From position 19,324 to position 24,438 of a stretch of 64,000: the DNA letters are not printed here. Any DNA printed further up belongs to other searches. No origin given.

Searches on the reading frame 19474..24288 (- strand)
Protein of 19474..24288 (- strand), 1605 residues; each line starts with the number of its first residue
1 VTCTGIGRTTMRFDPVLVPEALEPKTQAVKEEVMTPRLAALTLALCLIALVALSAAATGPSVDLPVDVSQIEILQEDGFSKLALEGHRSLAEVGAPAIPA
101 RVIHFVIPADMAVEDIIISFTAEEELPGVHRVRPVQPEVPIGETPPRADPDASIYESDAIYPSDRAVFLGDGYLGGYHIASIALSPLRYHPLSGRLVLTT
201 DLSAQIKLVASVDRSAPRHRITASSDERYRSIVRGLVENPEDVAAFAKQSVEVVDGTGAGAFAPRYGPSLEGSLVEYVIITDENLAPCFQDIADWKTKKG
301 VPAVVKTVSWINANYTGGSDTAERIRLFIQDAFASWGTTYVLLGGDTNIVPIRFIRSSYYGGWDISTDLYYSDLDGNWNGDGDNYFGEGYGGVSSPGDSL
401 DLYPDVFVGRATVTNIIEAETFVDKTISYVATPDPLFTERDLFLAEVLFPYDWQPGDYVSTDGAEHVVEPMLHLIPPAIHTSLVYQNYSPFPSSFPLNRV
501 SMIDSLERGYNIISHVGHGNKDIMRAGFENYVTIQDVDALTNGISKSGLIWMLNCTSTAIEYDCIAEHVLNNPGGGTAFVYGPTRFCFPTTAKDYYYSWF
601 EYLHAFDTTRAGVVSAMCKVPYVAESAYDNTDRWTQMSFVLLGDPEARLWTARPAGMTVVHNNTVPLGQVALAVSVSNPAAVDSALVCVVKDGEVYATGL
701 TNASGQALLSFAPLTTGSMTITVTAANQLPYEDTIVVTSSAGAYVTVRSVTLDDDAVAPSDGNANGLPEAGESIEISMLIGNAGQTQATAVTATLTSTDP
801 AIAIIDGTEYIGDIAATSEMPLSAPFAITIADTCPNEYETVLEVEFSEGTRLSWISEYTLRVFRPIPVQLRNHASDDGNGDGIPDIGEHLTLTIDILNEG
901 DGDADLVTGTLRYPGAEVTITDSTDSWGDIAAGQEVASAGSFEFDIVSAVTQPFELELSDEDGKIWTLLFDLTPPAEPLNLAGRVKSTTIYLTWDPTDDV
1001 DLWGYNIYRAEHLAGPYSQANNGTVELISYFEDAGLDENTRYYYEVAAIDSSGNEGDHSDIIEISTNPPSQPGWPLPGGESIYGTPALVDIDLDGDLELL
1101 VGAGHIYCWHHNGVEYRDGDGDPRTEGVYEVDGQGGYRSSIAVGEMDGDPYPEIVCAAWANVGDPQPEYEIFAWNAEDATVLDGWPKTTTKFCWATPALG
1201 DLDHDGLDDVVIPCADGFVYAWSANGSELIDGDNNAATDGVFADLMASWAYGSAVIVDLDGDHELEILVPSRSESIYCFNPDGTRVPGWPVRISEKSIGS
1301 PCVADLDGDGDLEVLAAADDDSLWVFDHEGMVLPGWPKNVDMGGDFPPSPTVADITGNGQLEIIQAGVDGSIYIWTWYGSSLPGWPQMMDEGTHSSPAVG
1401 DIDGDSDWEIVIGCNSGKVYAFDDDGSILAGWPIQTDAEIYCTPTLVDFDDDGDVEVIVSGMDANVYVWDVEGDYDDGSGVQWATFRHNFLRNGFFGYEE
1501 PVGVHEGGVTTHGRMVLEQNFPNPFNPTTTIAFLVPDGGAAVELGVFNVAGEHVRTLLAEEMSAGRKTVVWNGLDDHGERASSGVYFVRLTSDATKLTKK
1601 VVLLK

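Call 4: search_protein_families(library=pfam, proteins=[window:19474-24288:-], max_evalue=1)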
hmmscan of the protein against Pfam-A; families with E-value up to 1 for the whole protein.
window:19474-24288:- (1605 aa): 12 families
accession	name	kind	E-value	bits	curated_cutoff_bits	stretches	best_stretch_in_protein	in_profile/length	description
PF01364.23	Peptidase_C25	-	1.1e-53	183.3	23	1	277-649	1-374/374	Peptidase family C25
PF13517.12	FG-GAP_3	-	3.7e-16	59.9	26.9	7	1305-1364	1-60/61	FG-GAP-like repeat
PF13570.13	Beta-prop_ACSF4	-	6.5e-13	49.2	133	2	1362-1472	187-290/329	Beta-alanine-activating enzyme, beta-propeller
PF01839.29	FG-GAP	-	4.7e-12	45.9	22.1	4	1194-1220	2-35/37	FG-GAP repeat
PF13860.13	FlgD_ig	-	6e-09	36.2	27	1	1534-1593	17-76/79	FlgD Ig-like domain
PF25292.1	Beta-prop_CGLA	-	9.9e-09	35.5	26.8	2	1399-1474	36-107/316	Lambda-carrageenase beta-propeller domain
PF03785.20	Peptidase_C25_C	-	2.4e-08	34.1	25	1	654-735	1-78/79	Peptidase family C25, C terminal ig-like domain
PF08126.16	Propeptide_C25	-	4.9e-06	26.2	22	1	78-209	42-173/205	Propeptide_C25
PF14783.12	BBS2_Mid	-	5.4e-06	26.9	27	0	1302-1332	3-33/108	Ciliary BBSome complex subunit 2, middle region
PF18962.6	Por_Secre_tail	-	0.00014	22.5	27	1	1521-1602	2-74/75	Secretion system C-terminal sorting domain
PF00041.27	fn3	-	0.00032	21.3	25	1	978-1063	3-82/84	Fibronectin type III domain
PF07705.17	CARDB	-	0.043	14.5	22.7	0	768-820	15-63/101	CARDB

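Call 5: search_protein_families(library=ncbifam, proteins=[window:19474-24288:-], max_evalue=1)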
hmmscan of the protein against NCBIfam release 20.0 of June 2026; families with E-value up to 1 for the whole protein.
window:19474-24288:- (1605 aa): 11 families
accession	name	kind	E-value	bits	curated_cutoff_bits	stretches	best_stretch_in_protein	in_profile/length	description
NF052323.1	T9SSA_dep_M6i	equivalog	3.8e-28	98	600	3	1350-1598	789-1032/1043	T9SS-dependent M6-like inactivated metalloprotease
NF033707.1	T9SS_sortase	equivalog_domain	3.6e-20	71.3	420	2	275-654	367-737/1095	type IX secretion system sortase PorU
TIGR03900.1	prc_long_Delta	hypoth_equivalog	9.2e-10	37.1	660.95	1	757-965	558-767/973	MXAN_5808 family serine peptidase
TIGR04183.1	Por_Secre_tail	domain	8e-08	32.2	23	1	1521-1602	2-70/72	T9SS type A sorting domain-containing protein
NF005176.1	PRK06655.1-1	equivalog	2.5e-05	24.3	230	1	1540-1594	97-151/197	flagellar hook assembly protein FlgD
NF038112.1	myxo_dep_M36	subfamily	0.00059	17.1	1500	1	736-831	851-947/1604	myxosortase-dependent M36 family metallopeptidase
NF009276.0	PRK12633.1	equivalog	0.0021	17.8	383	1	1530-1594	119-184/234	flagellar basal body rod modification protein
NF052228.1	T9SS_PorZ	equivalog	0.0021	16.5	260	1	1556-1596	707-746/757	type IX secretion system anionic LPS delivery protein PorZ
NF009453.0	PRK12813.1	equivalog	0.018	14.6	264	1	1536-1593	120-174/223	flagellar basal body rod modification protein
NF009277.0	PRK12634.1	equivalog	0.029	14.4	333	1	1541-1595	123-177/221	flagellar basal body rod modification protein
NF009452.0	PRK12812.1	equivalog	0.037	13.3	258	1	1541-1591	153-205/289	flagellar basal body rod modification protein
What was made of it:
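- Checked: Neither protein has a T9SS CTD, whereas both downstream C25 peptidases (24675..28130 and 19471..24288, minus strand) have Peptidase_C25, Propeptide_C25 and FlgD_ig/Por_Secre_tail (calls 4, 5).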
